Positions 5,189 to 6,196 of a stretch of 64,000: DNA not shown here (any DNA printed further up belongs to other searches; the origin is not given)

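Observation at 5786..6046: GrpE carries a ~90-residue metallothionein-like Cys/His-rich N-terminal domain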

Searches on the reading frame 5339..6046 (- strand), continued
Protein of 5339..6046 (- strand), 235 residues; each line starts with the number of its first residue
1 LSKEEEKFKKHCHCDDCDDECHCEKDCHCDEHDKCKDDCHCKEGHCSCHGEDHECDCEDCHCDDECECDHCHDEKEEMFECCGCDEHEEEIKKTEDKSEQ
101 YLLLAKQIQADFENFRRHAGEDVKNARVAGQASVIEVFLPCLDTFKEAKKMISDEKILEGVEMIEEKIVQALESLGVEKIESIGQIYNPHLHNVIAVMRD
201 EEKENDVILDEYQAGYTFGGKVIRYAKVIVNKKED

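Call 42: search_protein_families(library=ncbifam, proteins=[window:5339-6046:-, P0056, P0037], max_evalue=1)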
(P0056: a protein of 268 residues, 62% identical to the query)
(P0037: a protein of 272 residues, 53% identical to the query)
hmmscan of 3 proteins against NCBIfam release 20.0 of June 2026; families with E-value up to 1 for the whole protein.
window:5339-6046:- (235 aa): 26 families (the best 25 are shown)
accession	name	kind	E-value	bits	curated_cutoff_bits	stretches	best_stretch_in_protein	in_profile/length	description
NF010738.0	PRK14140.1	equivalog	2.4e-29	102.5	137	1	71-232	31-191/191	nucleotide exchange factor GrpE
NF010741.0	PRK14143.1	equivalog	1.4e-24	86.9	184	1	85-231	77-225/258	nucleotide exchange factor GrpE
NF010743.0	PRK14145.1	equivalog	2e-24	86.6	186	1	52-232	20-200/200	nucleotide exchange factor GrpE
NF010746.0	PRK14148.1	equivalog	3.9e-21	75.7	212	1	84-232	42-194/195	nucleotide exchange factor GrpE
NF010742.0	PRK14144.1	equivalog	6.1e-21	75.2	215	1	64-233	27-199/199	nucleotide exchange factor GrpE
NF010748.0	PRK14150.1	equivalog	3.4e-20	72.4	152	1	84-232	43-196/198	nucleotide exchange factor GrpE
NF010737.0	PRK14139.1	equivalog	2.7e-19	69.8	164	1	79-233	32-187/188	nucleotide exchange factor GrpE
NF010750.0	PRK14153.1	equivalog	3.6e-19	69.1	194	1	70-235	20-190/194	nucleotide exchange factor GrpE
NF010747.0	PRK14149.1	equivalog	6.9e-19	68.1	176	1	51-233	9-190/191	nucleotide exchange factor GrpE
NF010757.0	PRK14160.1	equivalog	9.2e-19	67.6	184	1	25-231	3-210/211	nucleotide exchange factor GrpE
NF010739.0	PRK14141.1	equivalog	2.9e-18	66.3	192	1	77-233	32-194/211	nucleotide exchange factor GrpE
NF010749.0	PRK14151.1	equivalog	2.9e-18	66.2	231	1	83-232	21-175/188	nucleotide exchange factor GrpE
NF010755.0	PRK14158.1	equivalog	1.3e-14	54.1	200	1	107-233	65-195/198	nucleotide exchange factor GrpE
NF010754.0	PRK14157.1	equivalog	1.4e-14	54.7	211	1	80-232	75-224/227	nucleotide exchange factor GrpE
NF010761.0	PRK14164.1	equivalog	1.3e-13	51.4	167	1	49-232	48-216/220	nucleotide exchange factor GrpE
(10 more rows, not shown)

P0056 (268 aa): 26 families (the best 25 are shown)
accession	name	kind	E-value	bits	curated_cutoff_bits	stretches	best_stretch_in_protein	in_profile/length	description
NF010738.0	PRK14140.1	equivalog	5.7e-28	98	137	1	129-264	52-191/191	nucleotide exchange factor GrpE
NF010750.0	PRK14153.1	equivalog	5.1e-21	75.1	194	1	112-265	34-188/194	nucleotide exchange factor GrpE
NF010741.0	PRK14143.1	equivalog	2.6e-20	73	184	1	122-264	83-226/258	nucleotide exchange factor GrpE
NF010743.0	PRK14145.1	equivalog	3.3e-20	72.8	186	1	126-264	61-200/200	nucleotide exchange factor GrpE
NF010742.0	PRK14144.1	equivalog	1.3e-19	70.8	215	1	126-265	57-199/199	nucleotide exchange factor GrpE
NF010746.0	PRK14148.1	equivalog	2.2e-18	66.7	212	1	135-264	61-194/195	nucleotide exchange factor GrpE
NF010757.0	PRK14160.1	equivalog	2.2e-18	66.4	184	1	137-263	84-210/211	nucleotide exchange factor GrpE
NF010747.0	PRK14149.1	equivalog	5e-18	65.3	176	1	109-265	31-190/191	nucleotide exchange factor GrpE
NF010737.0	PRK14139.1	equivalog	1.3e-17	64.3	164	1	125-265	46-187/188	nucleotide exchange factor GrpE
NF010755.0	PRK14158.1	equivalog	3.2e-17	62.6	200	1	126-265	53-195/198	nucleotide exchange factor GrpE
NF010748.0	PRK14150.1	equivalog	9.5e-17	61.1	152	1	136-264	63-196/198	nucleotide exchange factor GrpE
NF010749.0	PRK14151.1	equivalog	1.7e-16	60.4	231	1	136-265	42-176/188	nucleotide exchange factor GrpE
NF010739.0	PRK14141.1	equivalog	3.3e-16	59.5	192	1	116-265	35-194/211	nucleotide exchange factor GrpE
NF010754.0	PRK14157.1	equivalog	3.5e-16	59.8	211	1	103-263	69-223/227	nucleotide exchange factor GrpE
NF010753.0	PRK14156.1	equivalog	4.3e-15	56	172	1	116-263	32-179/180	nucleotide exchange factor GrpE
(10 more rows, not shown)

P0037 (272 aa): 26 families (the best 25 are shown)
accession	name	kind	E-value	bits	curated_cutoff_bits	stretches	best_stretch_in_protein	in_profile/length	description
NF010738.0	PRK14140.1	equivalog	3.7e-30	105.1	137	1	140-269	58-191/191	nucleotide exchange factor GrpE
NF010741.0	PRK14143.1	equivalog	5.4e-24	85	184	1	111-268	66-225/258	nucleotide exchange factor GrpE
NF010743.0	PRK14145.1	equivalog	8.4e-22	78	186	1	128-269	58-200/200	nucleotide exchange factor GrpE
NF010747.0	PRK14149.1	equivalog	2.1e-21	76.4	176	1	107-270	20-190/191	nucleotide exchange factor GrpE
NF010750.0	PRK14153.1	equivalog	2.4e-21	76.1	194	1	103-272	19-190/194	nucleotide exchange factor GrpE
NF010757.0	PRK14160.1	equivalog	3.4e-19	69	184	1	70-268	12-210/211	nucleotide exchange factor GrpE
NF010737.0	PRK14139.1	equivalog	3.5e-19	69.4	164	1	140-270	56-187/188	nucleotide exchange factor GrpE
NF010748.0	PRK14150.1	equivalog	3.9e-18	65.6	152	1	144-269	66-196/198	nucleotide exchange factor GrpE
NF010740.0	PRK14142.1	equivalog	5.8e-18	65.3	233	1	120-267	40-186/235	nucleotide exchange factor GrpE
NF010742.0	PRK14144.1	equivalog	3e-17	63.1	215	1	134-270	60-199/199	nucleotide exchange factor GrpE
NF010739.0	PRK14141.1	equivalog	3.2e-17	62.9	192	1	117-270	31-194/211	nucleotide exchange factor GrpE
NF010749.0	PRK14151.1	equivalog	3.9e-17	62.5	231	1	140-269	41-175/188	nucleotide exchange factor GrpE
NF010755.0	PRK14158.1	equivalog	4.5e-17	62.1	200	1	146-270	67-195/198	nucleotide exchange factor GrpE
NF010746.0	PRK14148.1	equivalog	8.8e-17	61.5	212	1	127-269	48-194/195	nucleotide exchange factor GrpE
NF010753.0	PRK14156.1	equivalog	1.2e-16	61.1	172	1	103-268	15-179/180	nucleotide exchange factor GrpE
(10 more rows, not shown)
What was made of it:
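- On GrpE (PF01025): The best hit, NF010738, scores 102.5 bits against a cut-off of 137 (call 42).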

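Call 47: find_homologous_proteins(query=L007:350-997:+)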
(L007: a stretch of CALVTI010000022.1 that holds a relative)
Query L007:350-997:+ (215 aa): 561 proteins with E <= 0.001 among 840 candidates; the best 120 are listed.
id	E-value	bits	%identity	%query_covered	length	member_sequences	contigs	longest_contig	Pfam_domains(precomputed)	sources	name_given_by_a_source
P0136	2.2e-133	460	99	100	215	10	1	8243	PF01025.25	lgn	-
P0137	8.8e-67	243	58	94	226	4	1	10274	PF01025.25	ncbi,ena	-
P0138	1.7e-66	242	62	90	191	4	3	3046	PF01025.25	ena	-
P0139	1.9e-66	242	60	96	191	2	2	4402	PF01025.25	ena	-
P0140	2.9e-65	238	61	95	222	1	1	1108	PF01025.25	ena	-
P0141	3.5e-65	237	64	78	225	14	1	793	PF01025.25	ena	-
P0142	9.6e-64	233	62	92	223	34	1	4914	PF01025.25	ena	-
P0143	1.6e-63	232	62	93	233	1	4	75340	PF01025.25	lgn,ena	-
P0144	4.1e-63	231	60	97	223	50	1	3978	PF01025.25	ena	-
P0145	9.6e-63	230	58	93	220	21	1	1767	PF01025.25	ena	-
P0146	3.0e-61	225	53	98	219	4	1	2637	PF01025.25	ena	-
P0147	4.0e-61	224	55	84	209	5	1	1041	PF01025.25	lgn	-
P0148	1.0e-60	223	46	94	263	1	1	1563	PF01025.25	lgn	-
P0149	3.3e-60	221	58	92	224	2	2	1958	PF01025.25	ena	-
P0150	7.7e-60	220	54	94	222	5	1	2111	PF01025.25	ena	-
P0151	8.4e-60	220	45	88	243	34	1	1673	PF01025.25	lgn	-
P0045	1.7e-59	219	53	85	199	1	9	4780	PF01025.25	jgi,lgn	-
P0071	8.3e-59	217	53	90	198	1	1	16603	PF01025.25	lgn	-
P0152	8.6e-59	217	44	94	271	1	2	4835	PF01025.25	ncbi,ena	-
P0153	1.4e-58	216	47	97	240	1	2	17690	PF01025.25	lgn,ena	-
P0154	3.5e-58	215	52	90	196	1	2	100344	PF01025.25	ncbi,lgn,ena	-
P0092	4.4e-58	214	52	90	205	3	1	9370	PF01025.25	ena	-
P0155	5.2e-58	214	50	95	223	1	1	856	PF01025.25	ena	-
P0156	7.5e-58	214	44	97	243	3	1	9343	PF01025.25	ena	-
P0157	1.5e-57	213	61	100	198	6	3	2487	PF01025.25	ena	-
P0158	2.0e-57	212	45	93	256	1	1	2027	PF01025.25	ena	-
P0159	2.0e-57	212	58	100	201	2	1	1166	PF01025.25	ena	-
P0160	4.0e-57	211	49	99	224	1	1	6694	PF01025.25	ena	-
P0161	4.3e-57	211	43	97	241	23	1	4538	PF01025.25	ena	-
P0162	5.2e-57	211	48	94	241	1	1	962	PF01025.25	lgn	-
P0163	2.6e-56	208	45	96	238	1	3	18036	PF01025.25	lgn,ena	-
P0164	5.5e-56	207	43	93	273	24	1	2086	PF01025.25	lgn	-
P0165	5.6e-56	207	45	94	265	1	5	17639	PF01025.25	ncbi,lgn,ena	-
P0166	1.6e-55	206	49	94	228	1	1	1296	PF01025.25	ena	-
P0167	1.6e-55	206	48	100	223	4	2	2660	PF01025.25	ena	-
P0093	2.4e-55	205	49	93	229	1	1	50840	PF01025.25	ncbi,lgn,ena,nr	ncbi:MAG: nucleotide exchange factor GrpE [Clostridia bacterium]|nr:nucleotide exchange factor GrpE 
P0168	3.4e-55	205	51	94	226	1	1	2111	PF01025.25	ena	-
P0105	3.9e-55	205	49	90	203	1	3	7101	PF01025.25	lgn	-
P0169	4.6e-55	204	45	97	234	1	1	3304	PF01025.25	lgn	-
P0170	5.4e-55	204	50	84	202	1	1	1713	PF01025.25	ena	-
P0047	1.1e-54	203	50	98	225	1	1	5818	PF01025.25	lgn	-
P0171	1.9e-54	202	50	93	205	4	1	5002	PF01025.25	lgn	-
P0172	2.6e-54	202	51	90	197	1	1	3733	PF01025.25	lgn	-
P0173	3.3e-54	202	44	99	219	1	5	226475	PF01025.25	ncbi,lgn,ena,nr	ncbi:MAG: nucleotide exchange factor GrpE [Clostridia bacterium]|nr:nucleotide exchange factor GrpE 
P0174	3.4e-54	202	51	90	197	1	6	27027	PF01025.25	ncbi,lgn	-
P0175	3.9e-54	201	51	95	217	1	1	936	PF01025.25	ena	-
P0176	4.7e-54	201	50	93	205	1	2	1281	PF01025.25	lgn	-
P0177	6.1e-54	201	50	100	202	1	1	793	PF01025.25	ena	-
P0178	9.2e-54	200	49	94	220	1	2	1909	PF01025.25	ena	-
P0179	9.7e-54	200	50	92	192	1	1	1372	PF01025.25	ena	-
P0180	1.1e-53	200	61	63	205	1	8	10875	PF01025.25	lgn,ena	-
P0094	2.0e-53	199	49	96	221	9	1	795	PF01025.25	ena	-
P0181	2.0e-53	199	47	94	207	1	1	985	PF01025.25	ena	-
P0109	4.2e-53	198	49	93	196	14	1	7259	PF01025.25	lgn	-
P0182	5.7e-53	198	50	91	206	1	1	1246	PF01025.25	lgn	-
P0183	6.1e-53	197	50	92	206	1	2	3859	PF01025.25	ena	-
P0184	6.5e-53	197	51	83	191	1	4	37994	PF01025.25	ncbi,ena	-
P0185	7.8e-53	197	49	92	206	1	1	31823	PF01025.25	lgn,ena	-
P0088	8.0e-53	197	47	92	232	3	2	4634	PF01025.25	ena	-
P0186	9.0e-53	197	52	83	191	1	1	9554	PF01025.25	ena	-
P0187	9.7e-53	197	49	92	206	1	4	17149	PF01025.25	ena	-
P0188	1.0e-52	197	49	100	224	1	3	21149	PF01025.25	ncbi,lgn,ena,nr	ncbi:MAG: nucleotide exchange factor GrpE [Clostridia bacterium]|nr:nucleotide exchange factor GrpE 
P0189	1.0e-52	197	49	92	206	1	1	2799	PF01025.25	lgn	-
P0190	1.1e-52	197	52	83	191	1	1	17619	PF01025.25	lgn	-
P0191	1.1e-52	197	48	89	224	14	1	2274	PF01025.25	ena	-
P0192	1.2e-52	197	52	83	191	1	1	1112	PF01025.25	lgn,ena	-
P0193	1.2e-52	197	51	83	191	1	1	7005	PF01025.25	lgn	-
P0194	1.4e-52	196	52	83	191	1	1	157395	PF01025.25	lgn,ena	-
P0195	1.4e-52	196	49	95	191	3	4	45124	PF01025.25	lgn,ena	-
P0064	1.8e-52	196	44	92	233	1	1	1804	PF01025.25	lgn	-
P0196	1.9e-52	196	49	92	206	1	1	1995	PF01025.25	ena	-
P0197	2.1e-52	196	49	92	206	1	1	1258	PF01025.25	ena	-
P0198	2.2e-52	196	53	96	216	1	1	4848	PF01025.25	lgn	-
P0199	2.2e-52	196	52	90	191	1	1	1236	PF01025.25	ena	-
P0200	2.3e-52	196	50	95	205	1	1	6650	PF01025.25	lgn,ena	-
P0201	2.4e-52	196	49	92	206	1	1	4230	PF01025.25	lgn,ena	-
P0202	2.6e-52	195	49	92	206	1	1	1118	PF01025.25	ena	-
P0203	2.7e-52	195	49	95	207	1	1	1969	PF01025.25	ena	-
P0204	2.8e-52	195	51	83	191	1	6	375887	PF01025.25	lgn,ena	-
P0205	2.9e-52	195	49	95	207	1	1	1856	PF01025.25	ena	-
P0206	3.1e-52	195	52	93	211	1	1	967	PF01025.25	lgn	-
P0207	3.1e-52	195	49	92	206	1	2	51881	PF01025.25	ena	-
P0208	3.3e-52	195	51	83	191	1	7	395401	PF01025.25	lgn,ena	-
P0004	3.4e-52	195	47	94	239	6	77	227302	PF01025.25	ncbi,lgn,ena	-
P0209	3.6e-52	195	49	92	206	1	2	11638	PF01025.25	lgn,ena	-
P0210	3.8e-52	195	51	83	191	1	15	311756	PF01025.25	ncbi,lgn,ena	-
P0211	3.8e-52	195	49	92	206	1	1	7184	PF01025.25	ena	-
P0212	3.9e-52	195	48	100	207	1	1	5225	PF01025.25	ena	-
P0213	3.9e-52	195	48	95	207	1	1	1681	PF01025.25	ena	-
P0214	4.2e-52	195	51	90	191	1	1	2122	PF01025.25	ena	-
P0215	4.4e-52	195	47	97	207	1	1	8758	PF01025.25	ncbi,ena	-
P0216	4.5e-52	195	55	85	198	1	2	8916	PF01025.25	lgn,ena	-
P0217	4.6e-52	195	49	92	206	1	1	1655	PF01025.25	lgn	-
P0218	4.6e-52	195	48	95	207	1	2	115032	PF01025.25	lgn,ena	-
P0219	4.7e-52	195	51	83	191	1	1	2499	PF01025.25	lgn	-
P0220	5.7e-52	194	58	65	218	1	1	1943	PF01025.25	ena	-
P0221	5.9e-52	194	49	92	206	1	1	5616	PF01025.25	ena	-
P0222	6.1e-52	194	49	92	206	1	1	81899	PF01025.25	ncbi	-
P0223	6.1e-52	194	51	83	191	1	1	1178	PF01025.25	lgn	-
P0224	6.4e-52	194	49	92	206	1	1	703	PF01025.25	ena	-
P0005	6.7e-52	194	47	94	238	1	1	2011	PF01025.25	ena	-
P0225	7.1e-52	194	52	96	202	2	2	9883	PF01025.25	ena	-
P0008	8.3e-52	194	49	95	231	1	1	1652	PF01025.25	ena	-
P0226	9.0e-52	194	48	92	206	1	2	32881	PF01025.25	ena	-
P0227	9.1e-52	194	48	92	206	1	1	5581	PF01025.25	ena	-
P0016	9.1e-52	194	45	92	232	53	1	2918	PF01025.25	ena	-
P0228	9.3e-52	194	48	92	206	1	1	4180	PF01025.25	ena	-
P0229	9.7e-52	194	48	95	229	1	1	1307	PF01025.25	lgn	-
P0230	9.7e-52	194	48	92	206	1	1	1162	PF01025.25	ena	-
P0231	9.8e-52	194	48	95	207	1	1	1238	PF01025.25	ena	-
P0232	1.0e-51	193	51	93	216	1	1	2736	PF01025.25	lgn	-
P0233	1.1e-51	193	49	86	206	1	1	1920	PF01025.25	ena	-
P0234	1.1e-51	193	48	92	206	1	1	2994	PF01025.25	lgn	-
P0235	1.2e-51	193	47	95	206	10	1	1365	PF01025.25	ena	-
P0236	1.2e-51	193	51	83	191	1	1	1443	PF01025.25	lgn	-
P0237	1.3e-51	193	48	95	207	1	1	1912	PF01025.25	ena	-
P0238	1.3e-51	193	48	92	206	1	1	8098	PF01025.25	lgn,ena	-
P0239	1.4e-51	193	48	95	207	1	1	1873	PF01025.25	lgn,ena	-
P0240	1.4e-51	193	48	92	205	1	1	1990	PF01025.25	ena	-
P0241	1.5e-51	193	48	95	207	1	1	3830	PF01025.25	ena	-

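Call 54: fold_search(model_id=the predicted structure, library=pdb)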
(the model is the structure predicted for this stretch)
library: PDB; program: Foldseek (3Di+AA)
matches with E <= 10: 76; with E <= 0.001: 13
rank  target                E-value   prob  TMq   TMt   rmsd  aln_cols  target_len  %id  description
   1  9a81_A                5.8e-13  1.00  0.47  0.57   5.1       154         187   32  Integrative model of GRPE-DNAK by crosslinking MS and deep learning (released 2024-09-18)
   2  9bls_C                1.4e-09  1.00  0.57  0.82   2.1       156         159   24  Structure of the human mitochondrial Hsp70 (mortalin; R126W mutant) bound to nucleotide exchange factor GrpEL1 (WT) (released 2025-01-15)
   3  4ani_A                2.5e-09  1.00  0.46  0.67   5.5       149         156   33  Structural basis for the intermolecular communication between DnaK and GrpE in the DnaK chaperone system from Geobacil (released 2012-05-23)
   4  9blt_C                3.2e-09  1.00  0.57  0.82   2.1       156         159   24  Structure of the human mitochondrial Hsp70 (mortalin; R126W mutant) bound to nucleotide exchange factor GrpEL1 (Y173A  (released 2025-01-15)
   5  1dkg_B                3.2e-09  1.00  0.48  0.71   3.6       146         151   25  CRYSTAL STRUCTURE OF THE NUCLEOTIDE EXCHANGE FACTOR GRPE BOUND TO THE ATPASE DOMAIN OF THE MOLECULAR CHAPERONE DNAK (released 1997-08-20)
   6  4ani_B                4.5e-09  1.00  0.46  0.65   4.2       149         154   33  Structural basis for the intermolecular communication between DnaK and GrpE in the DnaK chaperone system from Geobacil (released 2012-05-23)
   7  1dkg_A                5.1e-09  1.00  0.50  0.71   3.3       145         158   25  CRYSTAL STRUCTURE OF THE NUCLEOTIDE EXCHANGE FACTOR GRPE BOUND TO THE ATPASE DOMAIN OF THE MOLECULAR CHAPERONE DNAK (released 1997-08-20)
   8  9blt_B                1.9e-08  1.00  0.49  0.67   4.1       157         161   24  Structure of the human mitochondrial Hsp70 (mortalin; R126W mutant) bound to nucleotide exchange factor GrpEL1 (Y173A  (released 2025-01-15)
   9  3a6m_B                3.0e-08  1.00  0.40  0.53   6.8       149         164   26  Crystal structure of GrpE from Thermus thermophilus HB8 (released 2010-01-12)
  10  9bls_B                3.2e-08  1.00  0.49  0.68   4.1       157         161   24  Structure of the human mitochondrial Hsp70 (mortalin; R126W mutant) bound to nucleotide exchange factor GrpEL1 (WT) (released 2025-01-15)
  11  3a6m_A                1.1e-07  1.00  0.42  0.55   6.0       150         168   26  Crystal structure of GrpE from Thermus thermophilus HB8 (released 2010-01-12)
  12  8gb3_E                8.9e-07  1.00  0.42  0.66   5.3       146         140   28  Structure of the Mycobacterium tuberculosis Hsp70 protein DnaK bound to the nucleotide exchange factor GrpE (released 2024-01-31)
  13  4ani_F                4.8e-05  1.00  0.38  0.60   4.4       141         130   30  Structural basis for the intermolecular communication between DnaK and GrpE in the DnaK chaperone system from Geobacil (released 2012-05-23)
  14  2p6x_A                1.9e+00  0.03  0.09  0.08   9.3        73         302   11  Crystal structure of human tyrosine phosphatase PTPN22 (released 2007-04-03)
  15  9yg3_A                2.0e+00  0.03  0.09  0.08   9.3        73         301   11  Targeting PTPN22 at non-orthosteric binding sites - a fragment approach (released 2026-01-28)
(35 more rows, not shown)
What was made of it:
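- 5342..5785 (-): canonical GrpE body: long helix from residue 88, helical bundle, beta domain. Foldseek hits 13 GrpE/GrpEL1 chains at E<=5e-5 (call 54).
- On GrpE (PF01025): Foldseek: 13 GrpE/GrpEL1 chains at E 6e-13 to 5e-5, TM (target) up to 0.82 (call 54).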

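Call 55: find_encoding_contigs(protein=P0004, flank=10000, max_places=4)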
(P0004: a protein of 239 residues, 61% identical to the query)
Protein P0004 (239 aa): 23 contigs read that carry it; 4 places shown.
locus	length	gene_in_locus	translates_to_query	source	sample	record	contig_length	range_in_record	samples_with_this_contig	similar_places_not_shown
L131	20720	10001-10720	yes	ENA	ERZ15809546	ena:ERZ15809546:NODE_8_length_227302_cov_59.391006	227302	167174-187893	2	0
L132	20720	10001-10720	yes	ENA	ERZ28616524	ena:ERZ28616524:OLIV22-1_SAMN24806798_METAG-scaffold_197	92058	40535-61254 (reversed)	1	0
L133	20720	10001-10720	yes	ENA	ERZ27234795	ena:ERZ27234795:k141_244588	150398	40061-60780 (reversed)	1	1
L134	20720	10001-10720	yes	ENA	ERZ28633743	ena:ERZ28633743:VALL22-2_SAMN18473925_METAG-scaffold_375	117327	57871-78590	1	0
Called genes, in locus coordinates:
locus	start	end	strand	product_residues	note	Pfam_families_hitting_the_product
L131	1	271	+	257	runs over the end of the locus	PF04542:Sigma70_r2, PF04539:Sigma70_r3 (faint), PF08281:Sigma70_r4_2, PF04545:Sigma70_r4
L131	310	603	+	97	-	PF05239:PRC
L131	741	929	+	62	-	-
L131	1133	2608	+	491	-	-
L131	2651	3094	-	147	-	PF22811:Zn_ribbon_NrdR, PF03477:ATP-cone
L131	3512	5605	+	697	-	PF01926:MMR_HSR1, PF02421:FeoB_N, PF09439:SRPRB (weak), PF07670:Gate, PF07664:FeoB_C, PF07670:Gate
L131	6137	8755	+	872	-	PF09479:Flg_new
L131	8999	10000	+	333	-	PF01628:HrcA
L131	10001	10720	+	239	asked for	PF01025:GrpE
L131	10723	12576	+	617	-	PF00012:HSP70, PF06723:MreB_Mbl, PF00012:HSP70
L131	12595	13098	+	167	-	PF00857:Isochorismatase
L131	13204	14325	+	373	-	PF00226:DnaJ, PF01556:DnaJ_C, PF15777:Anti-TRAP (faint), PF00684:DnaJ_CXXCXGXG, PF27659:CHP02642 (faint)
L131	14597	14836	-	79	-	PF12844:HTH_19 (weak), PF13443:HTH_26, PF01381:HTH_3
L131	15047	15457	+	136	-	-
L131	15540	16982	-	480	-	-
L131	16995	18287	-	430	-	PF07786:HGSNAT_cat (weak)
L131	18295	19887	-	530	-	PF00501:AMP-binding, PF13193:AMP-binding_C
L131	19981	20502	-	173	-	PF00300:His_Phos_1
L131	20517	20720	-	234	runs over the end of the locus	PF20260:PUA_4, PF04452:Methyltrans_RNA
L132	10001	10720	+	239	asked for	PF01025:GrpE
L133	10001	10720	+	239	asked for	PF01025:GrpE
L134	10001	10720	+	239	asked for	PF01025:GrpE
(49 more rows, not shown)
